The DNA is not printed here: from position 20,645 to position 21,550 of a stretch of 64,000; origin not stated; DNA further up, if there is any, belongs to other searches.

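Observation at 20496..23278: Two different SAM methyltransferases inside the CstR-type regulon (op3 and the prx operon)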

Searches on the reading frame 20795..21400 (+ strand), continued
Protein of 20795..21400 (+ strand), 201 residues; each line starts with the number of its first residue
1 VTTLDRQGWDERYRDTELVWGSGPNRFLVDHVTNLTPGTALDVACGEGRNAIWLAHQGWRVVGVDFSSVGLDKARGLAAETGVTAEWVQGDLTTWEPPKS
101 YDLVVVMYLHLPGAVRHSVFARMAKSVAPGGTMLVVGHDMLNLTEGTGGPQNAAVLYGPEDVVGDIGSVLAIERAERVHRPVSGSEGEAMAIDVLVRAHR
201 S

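Call 14: find_homologous_proteins(query=window:20795-21400:+, max_evalue=1e-10)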
Query window:20795-21400:+ (201 aa): 6931 proteins with E <= 1e-10 among 7852 candidates; the best 120 are listed.
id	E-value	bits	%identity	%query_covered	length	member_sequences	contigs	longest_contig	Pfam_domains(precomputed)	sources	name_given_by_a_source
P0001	7.2e-131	452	100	100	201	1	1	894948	PF13847.13,PF13489.13,PF05724.18,PF03848.21,PF05175.21,PF13649.13,PF08241.19,PF08242.19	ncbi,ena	-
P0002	3.5e-112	391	87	100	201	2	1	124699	PF13847.13,PF13489.13,PF05724.18,PF03848.21,PF05175.21,PF13649.13,PF01209.25,PF08241.19,PF08242.19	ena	-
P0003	3.8e-112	391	87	100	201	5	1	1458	PF13847.13,PF13489.13,PF05724.18,PF03848.21,PF05175.21,PF13649.13,PF08241.19,PF08242.19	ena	-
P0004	8.1e-111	387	86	100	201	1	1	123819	PF13847.13,PF13489.13,PF05724.18,PF03848.21,PF05175.21,PF13649.13,PF01209.25,PF08241.19,PF08242.19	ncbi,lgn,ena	-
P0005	4.6e-110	384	86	100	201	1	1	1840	PF13847.13,PF13489.13,PF05724.18,PF03848.21,PF05175.21,PF13649.13,PF01209.25,PF08241.19,PF08242.19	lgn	-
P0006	7.7e-110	383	85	100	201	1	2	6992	PF13847.13,PF13489.13,PF05724.18,PF03848.21,PF05175.21,PF13649.13,PF01209.25,PF08241.19,PF08242.19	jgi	-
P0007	4.3e-109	381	84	100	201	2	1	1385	PF13847.13,PF13489.13,PF05724.18,PF03848.21,PF05175.21,PF13649.13,PF01209.25,PF08241.19,PF08242.19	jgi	jgi:2-polyprenyl-3-methyl-5-hydroxy-6-metoxy-1,4-benzoquinol methylase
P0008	1.3e-106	373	84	99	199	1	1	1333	PF13847.13,PF13489.13,PF05724.18,PF03848.21,PF05175.21,PF13649.13,PF01209.25,PF08241.19,PF08242.19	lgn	-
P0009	1.4e-99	350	77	100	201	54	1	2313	PF13847.13,PF13489.13,PF05724.18,PF03848.21,PF05175.21,PF13649.13,PF08241.19,PF08242.19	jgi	jgi:SAM-dependent methyltransferase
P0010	6.8e-99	348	79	100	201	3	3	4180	PF13847.13,PF13489.13,PF05724.18,PF03848.21,PF13649.13,PF08241.19,PF08242.19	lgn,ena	-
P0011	5.0e-97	341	76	100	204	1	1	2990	PF13847.13,PF13489.13,PF05724.18,PF03848.21,PF05175.21,PF13649.13,PF08241.19,PF08242.19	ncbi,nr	ncbi:MAG TPA: methyltransferase domain-containing protein [Candidatus Deferrimicrobium sp.]|nr:methy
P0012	1.1e-96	340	76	100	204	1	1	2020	PF13847.13,PF13489.13,PF05724.18,PF03848.21,PF05175.21,PF13649.13,PF08241.19,PF08242.19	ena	-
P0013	3.2e-96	339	77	100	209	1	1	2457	PF13847.13,PF13489.13,PF05724.18,PF03848.21,PF05175.21,PF13649.13,PF08241.19,PF08242.19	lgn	-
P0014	5.9e-96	338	77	100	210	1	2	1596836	PF13847.13,PF13489.13,PF05724.18,PF03848.21,PF13649.13,PF08241.19,PF08242.19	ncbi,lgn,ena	-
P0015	3.6e-95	335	75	100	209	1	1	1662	PF13847.13,PF13489.13,PF05724.18,PF03848.21,PF05175.21,PF13649.13,PF01209.25,PF08241.19,PF08242.19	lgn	-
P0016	2.5e-94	333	76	100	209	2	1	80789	PF13847.13,PF13489.13,PF05724.18,PF03848.21,PF05175.21,PF13649.13,PF01209.25,PF08241.19,PF08242.19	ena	-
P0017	3.9e-94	332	74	100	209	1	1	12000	PF13847.13,PF13489.13,PF05724.18,PF03848.21,PF05175.21,PF13649.13,PF01209.25,PF08241.19,PF08242.19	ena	-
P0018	4.2e-94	332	77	100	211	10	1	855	PF13847.13,PF13489.13,PF05724.18,PF03848.21,PF05175.21,PF13649.13,PF08241.19,PF08242.19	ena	-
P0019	4.4e-94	332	74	100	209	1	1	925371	PF13847.13,PF13489.13,PF05724.18,PF03848.21,PF13649.13,PF01209.25,PF08241.19,PF08242.19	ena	-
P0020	4.6e-94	332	74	100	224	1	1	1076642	PF13847.13,PF13489.13,PF05724.18,PF03848.21,PF05175.21,PF13649.13,PF01209.25,PF08241.19,PF08242.19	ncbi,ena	-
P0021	4.8e-94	332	74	100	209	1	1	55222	PF13847.13,PF13489.13,PF05724.18,PF03848.21,PF05175.21,PF13649.13,PF01209.25,PF08241.19,PF08242.19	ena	-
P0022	1.0e-93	331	74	100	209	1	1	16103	PF13847.13,PF13489.13,PF05724.18,PF03848.21,PF05175.21,PF13649.13,PF01209.25,PF08241.19,PF08242.19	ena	-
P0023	3.1e-93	329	76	100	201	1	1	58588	PF13847.13,PF13489.13,PF05724.18,PF03848.21,PF13649.13,PF08241.19,PF08242.19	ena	-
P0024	3.3e-93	329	74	100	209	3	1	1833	PF13847.13,PF13489.13,PF05724.18,PF03848.21,PF05175.21,PF13649.13,PF01209.25,PF08241.19,PF08242.19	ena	-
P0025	1.2e-92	327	74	100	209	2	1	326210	PF13847.13,PF13489.13,PF05724.18,PF03848.21,PF05175.21,PF13649.13,PF01209.25,PF08241.19,PF08242.19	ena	-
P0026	1.6e-92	327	74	100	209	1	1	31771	PF13847.13,PF13489.13,PF05724.18,PF03848.21,PF13649.13,PF01209.25,PF08241.19,PF08242.19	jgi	jgi:SAM-dependent methyltransferase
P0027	5.7e-91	322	74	100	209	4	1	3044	PF13847.13,PF13489.13,PF05724.18,PF03848.21,PF05175.21,PF13649.13,PF08241.19,PF08242.19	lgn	-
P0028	1.8e-90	320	73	98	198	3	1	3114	PF13847.13,PF13489.13,PF05724.18,PF03848.21,PF05175.21,PF13649.13,PF08241.19,PF08242.19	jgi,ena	-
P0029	3.3e-90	319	74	100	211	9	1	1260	PF13847.13,PF13489.13,PF05724.18,PF03848.21,PF05175.21,PF13649.13,PF01209.25,PF08241.19,PF08242.19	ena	-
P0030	4.8e-89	315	72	100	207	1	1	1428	PF13847.13,PF13489.13,PF05724.18,PF03848.21,PF05175.21,PF13649.13,PF08241.19,PF08242.19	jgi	jgi:SAM-dependent methyltransferase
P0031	1.8e-88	314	73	100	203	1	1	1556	PF13847.13,PF13489.13,PF05724.18,PF03848.21,PF05175.21,PF13649.13,PF01209.25,PF08241.19,PF08242.19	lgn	-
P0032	4.1e-88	312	73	100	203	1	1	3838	PF13847.13,PF13489.13,PF05724.18,PF03848.21,PF05175.21,PF13649.13,PF01209.25,PF08241.19,PF08242.19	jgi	jgi:SAM-dependent methyltransferase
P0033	1.2e-87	311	72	100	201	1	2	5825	PF13847.13,PF13489.13,PF05724.18,PF03848.21,PF05175.21,PF13649.13,PF08241.19,PF08242.19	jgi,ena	jgi:SAM-dependent methyltransferase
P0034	1.4e-87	311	72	98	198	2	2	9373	PF13847.13,PF13489.13,PF05724.18,PF03848.21,PF05175.21,PF13649.13,PF01209.25,PF08241.19,PF08242.19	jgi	jgi:SAM-dependent methyltransferase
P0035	1.2e-84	301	69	98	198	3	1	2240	PF13847.13,PF13489.13,PF05724.18,PF03848.21,PF05175.21,PF13649.13,PF01209.25,PF08241.19,PF08242.19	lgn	-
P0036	1.5e-84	301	70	99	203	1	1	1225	PF13847.13,PF13489.13,PF05724.18,PF03848.21,PF05175.21,PF13649.13,PF01209.25,PF08241.19,PF08242.19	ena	-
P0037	1.2e-83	298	69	100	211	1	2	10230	PF13847.13,PF13489.13,PF05724.18,PF03848.21,PF05175.21,PF13649.13,PF08241.19,PF08242.19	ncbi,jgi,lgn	ncbi:MAG TPA: class I SAM-dependent methyltransferase [Acidimicrobiales bacterium]|jgi:SAM-dependent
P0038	3.2e-83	296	66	98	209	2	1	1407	PF13847.13,PF13489.13,PF05724.18,PF03848.21,PF05175.21,PF13649.13,PF08241.19,PF08242.19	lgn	-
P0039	3.3e-83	296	68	100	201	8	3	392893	PF13847.13,PF13489.13,PF05724.18,PF03848.21,PF05175.21,PF13649.13,PF01209.25,PF08241.19,PF08242.19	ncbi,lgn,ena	ncbi:MAG: class I SAM-dependent methyltransferase [Acidimicrobiales bacterium]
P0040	6.8e-81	289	68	95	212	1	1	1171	PF13847.13,PF13489.13,PF05724.18,PF03848.21,PF13649.13,PF08241.19,PF08242.19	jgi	jgi:SAM-dependent methyltransferase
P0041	9.0e-81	288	66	99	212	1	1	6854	PF13847.13,PF13489.13,PF05724.18,PF03848.21,PF05175.21,PF13649.13,PF01209.25,PF08241.19,PF08242.19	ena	-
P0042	1.2e-80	288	68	98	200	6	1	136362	PF13847.13,PF13489.13,PF05724.18,PF03848.21,PF05175.21,PF13649.13,PF08241.19,PF08242.19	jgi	-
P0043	1.4e-80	288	66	99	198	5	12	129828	PF13847.13,PF13489.13,PF05724.18,PF03848.21,PF05175.21,PF13649.13,PF08241.19,PF08242.19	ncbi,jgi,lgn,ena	ncbi:MAG: class I SAM-dependent methyltransferase [Acidimicrobiales bacterium]|jgi:2-polyprenyl-3-me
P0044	3.1e-80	287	68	95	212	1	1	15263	PF13847.13,PF13489.13,PF05724.18,PF03848.21,PF13649.13,PF08241.19,PF08242.19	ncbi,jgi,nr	ncbi:MAG TPA: class I SAM-dependent methyltransferase [Acidimicrobiales bacterium]|nr:class I SAM-de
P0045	3.3e-80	287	65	98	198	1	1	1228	PF13847.13,PF13489.13,PF05724.18,PF03848.21,PF05175.21,PF13649.13,PF01209.25,PF08241.19,PF08242.19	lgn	-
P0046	3.4e-80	286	65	99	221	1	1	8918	PF13847.13,PF13489.13,PF05724.18,PF03848.21,PF05175.21,PF13649.13,PF01209.25,PF08241.19,PF08242.19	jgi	jgi:SAM-dependent methyltransferase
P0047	4.6e-80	286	66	99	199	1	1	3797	PF13847.13,PF13489.13,PF05724.18,PF03848.21,PF13649.13,PF08241.19,PF08242.19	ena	-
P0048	5.4e-80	286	67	99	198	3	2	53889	PF13847.13,PF13489.13,PF05724.18,PF03848.21,PF05175.21,PF13649.13,PF08241.19,PF08242.19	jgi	jgi:SAM-dependent methyltransferase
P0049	1.1e-79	285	64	98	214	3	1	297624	PF13847.13,PF13489.13,PF05724.18,PF03848.21,PF05175.21,PF13649.13,PF01209.25,PF08241.19,PF08242.19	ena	-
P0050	1.2e-79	285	69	99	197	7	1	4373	PF13847.13,PF13489.13,PF05724.18,PF03848.21,PF13649.13,PF08241.19,PF08242.19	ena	-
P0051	1.6e-79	284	64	98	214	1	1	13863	PF13847.13,PF13489.13,PF05724.18,PF03848.21,PF05175.21,PF13649.13,PF01209.25,PF08241.19,PF08242.19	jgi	jgi:SAM-dependent methyltransferase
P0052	3.0e-79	283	65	100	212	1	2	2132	PF13847.13,PF13489.13,PF05724.18,PF03848.21,PF05175.21,PF13649.13,PF08241.19,PF08242.19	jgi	-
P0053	3.9e-79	283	63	98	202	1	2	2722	PF13847.13,PF13489.13,PF05724.18,PF03848.21,PF05175.21,PF13649.13,PF01209.25,PF08241.19,PF08242.19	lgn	-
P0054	1.1e-78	282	68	99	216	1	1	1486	PF13847.13,PF13489.13,PF05724.18,PF03848.21,PF05175.21,PF13649.13,PF08241.19,PF08242.19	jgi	jgi:SAM-dependent methyltransferase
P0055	1.2e-78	282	68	99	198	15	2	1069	PF13847.13,PF13489.13,PF05724.18,PF03848.21,PF05175.21,PF13649.13,PF08241.19,PF08242.19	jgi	jgi:SAM-dependent methyltransferase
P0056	1.5e-78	281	65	97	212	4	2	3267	PF13847.13,PF13489.13,PF05724.18,PF03848.21,PF13649.13,PF08241.19,PF08242.19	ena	-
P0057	3.7e-77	277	65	97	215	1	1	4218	PF13847.13,PF13489.13,PF05724.18,PF03848.21,PF05175.21,PF13649.13,PF08241.19,PF08242.19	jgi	jgi:SAM-dependent methyltransferase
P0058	9.7e-77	275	64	97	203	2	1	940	PF13847.13,PF13489.13,PF05724.18,PF03848.21,PF05175.21,PF13649.13,PF01209.25,PF08241.19,PF08242.19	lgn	-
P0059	1.4e-76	275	71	90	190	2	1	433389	PF13847.13,PF13489.13,PF05724.18,PF03848.21,PF05175.21,PF13649.13,PF01209.25,PF08241.19,PF08242.19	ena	-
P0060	2.1e-76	274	65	98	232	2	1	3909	PF13847.13,PF13489.13,PF05724.18,PF03848.21,PF13649.13,PF08241.19,PF08242.19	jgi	-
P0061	4.5e-76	273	61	98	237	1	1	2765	PF13847.13,PF13489.13,PF05724.18,PF03848.21,PF05175.21,PF13649.13,PF08241.19,PF08242.19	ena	-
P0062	5.4e-76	273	63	98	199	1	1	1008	PF13489.13,PF05724.18,PF03848.21,PF05175.21,PF13649.13,PF08241.19,PF08242.19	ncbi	-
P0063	7.9e-76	272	62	98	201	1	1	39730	PF13847.13,PF13489.13,PF05724.18,PF03848.21,PF13649.13,PF08241.19,PF08242.19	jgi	jgi:2-polyprenyl-3-methyl-5-hydroxy-6-metoxy-1,4-benzoquinol methylase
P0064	9.6e-76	272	62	98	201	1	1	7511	PF13847.13,PF13489.13,PF05724.18,PF13649.13,PF08241.19,PF08242.19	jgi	jgi:2-polyprenyl-3-methyl-5-hydroxy-6-metoxy-1,4-benzoquinol methylase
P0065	9.8e-76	272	62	99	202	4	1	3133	PF13847.13,PF13489.13,PF05724.18,PF03848.21,PF13649.13,PF08241.19,PF08242.19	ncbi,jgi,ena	jgi:SAM-dependent methyltransferase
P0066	1.1e-75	272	65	98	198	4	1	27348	PF13847.13,PF13489.13,PF05724.18,PF03848.21,PF13649.13,PF08241.19,PF08242.19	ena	-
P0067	2.4e-75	271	72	83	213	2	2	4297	PF13847.13,PF13489.13,PF05724.18,PF03848.21,PF13649.13,PF08241.19,PF08242.19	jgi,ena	-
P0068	2.5e-75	271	63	97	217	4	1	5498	PF13847.13,PF13489.13,PF05724.18,PF03848.21,PF13649.13,PF08241.19,PF08242.19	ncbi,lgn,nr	ncbi:MAG TPA: class I SAM-dependent methyltransferase [Acidimicrobiales bacterium]|nr:class I SAM-de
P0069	2.2e-73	264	59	99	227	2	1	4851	PF13847.13,PF13489.13,PF05724.18,PF03848.21,PF05175.21,PF13649.13,PF01209.25,PF08241.19,PF08242.19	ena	-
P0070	8.4e-73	262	60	98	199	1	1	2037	PF13847.13,PF13489.13,PF05724.18,PF03848.21,PF05175.21,PF13649.13,PF01209.25,PF08241.19,PF08242.19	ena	-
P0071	1.6e-72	261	61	99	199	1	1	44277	PF13847.13,PF13489.13,PF05724.18,PF03848.21,PF05175.21,PF13649.13,PF01209.25,PF08241.19,PF08242.19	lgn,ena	-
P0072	2.7e-72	261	60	98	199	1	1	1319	PF13847.13,PF13489.13,PF05724.18,PF03848.21,PF05175.21,PF13649.13,PF01209.25,PF08241.19,PF08242.19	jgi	jgi:SAM-dependent methyltransferase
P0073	5.8e-72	260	61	98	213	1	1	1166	PF13847.13,PF13489.13,PF05724.18,PF03848.21,PF05175.21,PF13649.13,PF01209.25,PF08241.19,PF08242.19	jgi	-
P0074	5.9e-72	260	61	98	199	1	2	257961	PF13847.13,PF13489.13,PF05724.18,PF03848.21,PF05175.21,PF13649.13,PF01209.25,PF08241.19,PF08242.19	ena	-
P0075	6.4e-72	259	63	99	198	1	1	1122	PF13847.13,PF13489.13,PF05724.18,PF03848.21,PF05175.21,PF13649.13,PF01209.25,PF08241.19,PF08242.19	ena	-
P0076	7.4e-72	259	61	98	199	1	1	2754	PF13847.13,PF13489.13,PF05724.18,PF03848.21,PF05175.21,PF13649.13,PF01209.25,PF08241.19,PF08242.19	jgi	jgi:2-polyprenyl-3-methyl-5-hydroxy-6-metoxy-1,4-benzoquinol methylase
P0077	1.2e-71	259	61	98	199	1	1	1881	PF13847.13,PF13489.13,PF05724.18,PF03848.21,PF05175.21,PF13649.13,PF08241.19,PF08242.19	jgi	jgi:SAM-dependent methyltransferase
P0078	1.4e-71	258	59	99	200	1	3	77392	PF13847.13,PF13489.13,PF05724.18,PF03848.21,PF05175.21,PF13649.13,PF01209.25,PF08241.19,PF08242.19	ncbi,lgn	ncbi:MAG: class I SAM-dependent methyltransferase [Acidimicrobiia bacterium]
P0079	1.7e-71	258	63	99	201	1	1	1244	PF13847.13,PF13489.13,PF05724.18,PF03848.21,PF05175.21,PF13649.13,PF01209.25,PF08241.19,PF08242.19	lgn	-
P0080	1.9e-71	258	62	99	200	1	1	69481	PF13847.13,PF13489.13,PF05724.18,PF03848.21,PF05175.21,PF13649.13,PF01209.25,PF08241.19,PF08242.19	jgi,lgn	jgi:2-polyprenyl-3-methyl-5-hydroxy-6-metoxy-1,4-benzoquinol methylase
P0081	2.0e-71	258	60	98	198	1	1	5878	PF13847.13,PF13489.13,PF05724.18,PF03848.21,PF05175.21,PF13649.13,PF01209.25,PF08241.19,PF08242.19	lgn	-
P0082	2.1e-71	258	62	98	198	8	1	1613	PF13847.13,PF13489.13,PF05724.18,PF03848.21,PF05175.21,PF13649.13,PF01209.25,PF08241.19,PF08242.19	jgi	-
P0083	2.2e-71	258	62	99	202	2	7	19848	PF13847.13,PF13489.13,PF05724.18,PF03848.21,PF05175.21,PF13649.13,PF08241.19,PF08242.19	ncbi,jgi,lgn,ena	jgi:SAM-dependent methyltransferase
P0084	2.4e-71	258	60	98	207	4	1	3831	PF13847.13,PF13489.13,PF05724.18,PF03848.21,PF05175.21,PF13649.13,PF08241.19,PF08242.19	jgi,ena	-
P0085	2.6e-71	258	61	99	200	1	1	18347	PF13847.13,PF13489.13,PF05724.18,PF03848.21,PF05175.21,PF13649.13,PF01209.25,PF08241.19,PF08242.19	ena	-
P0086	5.6e-71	256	61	100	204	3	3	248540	PF13847.13,PF13489.13,PF05724.18,PF03848.21,PF05175.21,PF13649.13,PF08241.19,PF08242.19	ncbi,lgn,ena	-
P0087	6.9e-71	256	60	98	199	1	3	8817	PF13847.13,PF13489.13,PF05724.18,PF03848.21,PF05175.21,PF13649.13,PF08241.19,PF08242.19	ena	-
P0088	7.2e-71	256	60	98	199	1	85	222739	PF13847.13,PF13489.13,PF05724.18,PF03848.21,PF05175.21,PF13649.13,PF08241.19,PF08242.19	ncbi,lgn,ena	-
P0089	7.4e-71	256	59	98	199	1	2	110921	PF13847.13,PF13489.13,PF05724.18,PF03848.21,PF05175.21,PF13649.13,PF08241.19,PF08242.19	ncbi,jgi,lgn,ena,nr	ncbi:MAG TPA: class I SAM-dependent methyltransferase [Acidimicrobiales bacterium]|nr:class I SAM-de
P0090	8.1e-71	256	61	99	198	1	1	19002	PF13847.13,PF13489.13,PF05724.18,PF03848.21,PF13649.13,PF01209.25,PF08241.19,PF08242.19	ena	-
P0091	9.1e-71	256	60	98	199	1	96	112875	PF13847.13,PF13489.13,PF05724.18,PF03848.21,PF05175.21,PF13649.13,PF08241.19,PF08242.19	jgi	jgi:SAM-dependent methyltransferase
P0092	1.0e-70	256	61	98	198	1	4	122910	PF13847.13,PF13489.13,PF05724.18,PF03848.21,PF05175.21,PF13649.13,PF08241.19,PF08242.19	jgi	-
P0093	1.1e-70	255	62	98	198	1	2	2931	PF13847.13,PF13489.13,PF05724.18,PF03848.21,PF05175.21,PF13649.13,PF08241.19,PF08242.19,PF05891.19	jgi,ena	-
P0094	1.2e-70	255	60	98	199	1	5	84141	PF13847.13,PF13489.13,PF05724.18,PF03848.21,PF05175.21,PF13649.13,PF08241.19,PF08242.19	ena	-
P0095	1.2e-70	255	59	98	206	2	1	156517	PF13847.13,PF13489.13,PF05724.18,PF03848.21,PF05175.21,PF13649.13,PF08241.19,PF08242.19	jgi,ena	-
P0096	1.3e-70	255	64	98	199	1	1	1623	PF13847.13,PF13489.13,PF05724.18,PF03848.21,PF05175.21,PF13649.13,PF01209.25,PF08241.19,PF08242.19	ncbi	-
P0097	1.5e-70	255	61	96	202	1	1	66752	PF13847.13,PF13489.13,PF05724.18,PF03848.21,PF05175.21,PF13649.13,PF08241.19,PF08242.19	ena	-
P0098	1.5e-70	255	60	98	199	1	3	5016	PF13847.13,PF13489.13,PF05724.18,PF03848.21,PF05175.21,PF13649.13,PF08241.19,PF08242.19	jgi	jgi:SAM-dependent methyltransferase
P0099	1.6e-70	255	61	97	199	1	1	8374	PF13847.13,PF13489.13,PF05724.18,PF03848.21,PF05175.21,PF13649.13,PF08241.19,PF08242.19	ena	-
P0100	1.7e-70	255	61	99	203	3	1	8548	PF13847.13,PF13489.13,PF05724.18,PF03848.21,PF05175.21,PF13649.13,PF08241.19,PF08242.19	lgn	-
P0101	1.7e-70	255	59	98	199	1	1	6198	PF13847.13,PF13489.13,PF05724.18,PF03848.21,PF05175.21,PF13649.13,PF01209.25,PF08241.19,PF08242.19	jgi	jgi:SAM-dependent methyltransferase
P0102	1.8e-70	255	62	98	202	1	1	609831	PF13847.13,PF13489.13,PF05724.18,PF03848.21,PF05175.21,PF13649.13,PF01209.25,PF08241.19,PF08242.19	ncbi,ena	-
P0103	2.0e-70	255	59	99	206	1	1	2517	PF13847.13,PF13489.13,PF05724.18,PF03848.21,PF05175.21,PF13649.13,PF01209.25,PF08241.19,PF08242.19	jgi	-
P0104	2.1e-70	255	59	97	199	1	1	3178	PF13847.13,PF13489.13,PF05724.18,PF05175.21,PF13649.13,PF08241.19,PF08242.19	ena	-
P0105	2.5e-70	254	59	99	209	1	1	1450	PF13847.13,PF13489.13,PF05724.18,PF03848.21,PF05175.21,PF13649.13,PF01209.25,PF08241.19,PF08242.19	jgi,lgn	jgi:SAM-dependent methyltransferase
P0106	3.9e-70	254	58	99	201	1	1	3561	PF13847.13,PF13489.13,PF05724.18,PF03848.21,PF05175.21,PF13649.13,PF01209.25,PF08241.19,PF08242.19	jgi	jgi:SAM-dependent methyltransferase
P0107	4.1e-70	254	60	99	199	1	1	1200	PF13847.13,PF13489.13,PF05724.18,PF03848.21,PF05175.21,PF13649.13,PF01209.25,PF08241.19,PF08242.19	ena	-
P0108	4.4e-70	253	60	99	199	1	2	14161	PF13847.13,PF13489.13,PF05724.18,PF03848.21,PF05175.21,PF13649.13,PF01209.25,PF08241.19,PF08242.19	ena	-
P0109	5.0e-70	253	58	99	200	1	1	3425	PF13847.13,PF13489.13,PF05724.18,PF03848.21,PF05175.21,PF13649.13,PF08241.19,PF08242.19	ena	-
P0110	5.5e-70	253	59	99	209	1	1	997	PF13847.13,PF13489.13,PF05724.18,PF03848.21,PF05175.21,PF13649.13,PF08241.19,PF08242.19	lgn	-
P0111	5.7e-70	253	60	99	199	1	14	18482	PF13847.13,PF13489.13,PF05724.18,PF03848.21,PF05175.21,PF13649.13,PF01209.25,PF08241.19,PF08242.19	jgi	jgi:SAM-dependent methyltransferase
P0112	6.4e-70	253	60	99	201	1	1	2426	PF13847.13,PF13489.13,PF05724.18,PF03848.21,PF05175.21,PF13649.13,PF01209.25,PF08241.19,PF08242.19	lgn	-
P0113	6.6e-70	253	60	98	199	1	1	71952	PF13847.13,PF13489.13,PF05724.18,PF03848.21,PF05175.21,PF13649.13,PF01209.25,PF08241.19,PF08242.19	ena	-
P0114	7.0e-70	253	60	98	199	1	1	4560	PF13847.13,PF13489.13,PF05724.18,PF03848.21,PF05175.21,PF13649.13,PF08241.19,PF08242.19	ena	-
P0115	7.6e-70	253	60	99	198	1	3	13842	PF13847.13,PF13489.13,PF05724.18,PF03848.21,PF05175.21,PF13649.13,PF08241.19,PF08242.19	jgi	-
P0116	7.6e-70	253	60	99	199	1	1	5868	PF13847.13,PF13489.13,PF05724.18,PF03848.21,PF05175.21,PF13649.13,PF01209.25,PF08241.19,PF08242.19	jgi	jgi:SAM-dependent methyltransferase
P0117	7.8e-70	253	60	99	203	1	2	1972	PF13847.13,PF13489.13,PF05724.18,PF03848.21,PF05175.21,PF13649.13,PF08241.19,PF08242.19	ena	-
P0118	8.6e-70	253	60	99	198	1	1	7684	PF13847.13,PF13489.13,PF05724.18,PF03848.21,PF13649.13,PF01209.25,PF08241.19,PF08242.19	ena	-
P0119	8.9e-70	252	57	100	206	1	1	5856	PF13847.13,PF13489.13,PF05724.18,PF03848.21,PF05175.21,PF13649.13,PF01209.25,PF08241.19,PF08242.19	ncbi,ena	-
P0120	9.7e-70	252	60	98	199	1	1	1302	PF13847.13,PF13489.13,PF05724.18,PF03848.21,PF05175.21,PF13649.13,PF08241.19,PF08242.19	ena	-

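Call 16: find_encoding_contigs(protein=P0014, flank=8000, max_places=3)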
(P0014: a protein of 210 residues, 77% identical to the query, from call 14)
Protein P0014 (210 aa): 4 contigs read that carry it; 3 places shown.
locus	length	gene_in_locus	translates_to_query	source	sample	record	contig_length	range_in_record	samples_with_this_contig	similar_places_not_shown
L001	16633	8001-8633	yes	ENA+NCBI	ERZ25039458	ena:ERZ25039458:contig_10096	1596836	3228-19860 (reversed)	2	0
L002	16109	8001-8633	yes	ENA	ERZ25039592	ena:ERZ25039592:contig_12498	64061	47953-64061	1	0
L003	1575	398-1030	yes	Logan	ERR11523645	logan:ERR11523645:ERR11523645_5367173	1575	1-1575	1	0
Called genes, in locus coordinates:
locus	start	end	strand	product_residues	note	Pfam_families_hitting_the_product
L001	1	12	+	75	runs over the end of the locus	PF13459:Fer4_15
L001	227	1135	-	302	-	PF01925:TauE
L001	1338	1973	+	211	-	PF17784:Sulfotransfer_4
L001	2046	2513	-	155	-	PF13686:DrsE_2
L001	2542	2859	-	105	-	PF04358:DsrC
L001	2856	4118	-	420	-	PF07992:Pyr_redox_2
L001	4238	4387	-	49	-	-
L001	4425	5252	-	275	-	PF11127:YgaP-like_TM (weak), PF01323:DSBA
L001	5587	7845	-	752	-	PF03176:MMPL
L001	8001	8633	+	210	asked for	PF05724:TPMT, PF13489:Methyltransf_23, PF03848:TehB, PF13649:Methyltransf_25, PF13847:Methyltransf_31 (weak), PF08241:Methyltransf_11, PF08242:Methyltransf_12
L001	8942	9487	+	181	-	-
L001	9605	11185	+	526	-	PF07690:MFS_1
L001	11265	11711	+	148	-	-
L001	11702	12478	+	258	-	PF00067:p450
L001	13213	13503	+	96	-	PF02604:PhdYeFM_antitox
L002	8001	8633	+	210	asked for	PF05724:TPMT, PF13489:Methyltransf_23, PF03848:TehB, PF13649:Methyltransf_25, PF13847:Methyltransf_31 (weak), PF08241:Methyltransf_11, PF08242:Methyltransf_12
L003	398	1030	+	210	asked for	PF05724:TPMT, PF13489:Methyltransf_23, PF03848:TehB, PF13649:Methyltransf_25, PF13847:Methyltransf_31 (weak), PF08241:Methyltransf_11, PF08242:Methyltransf_12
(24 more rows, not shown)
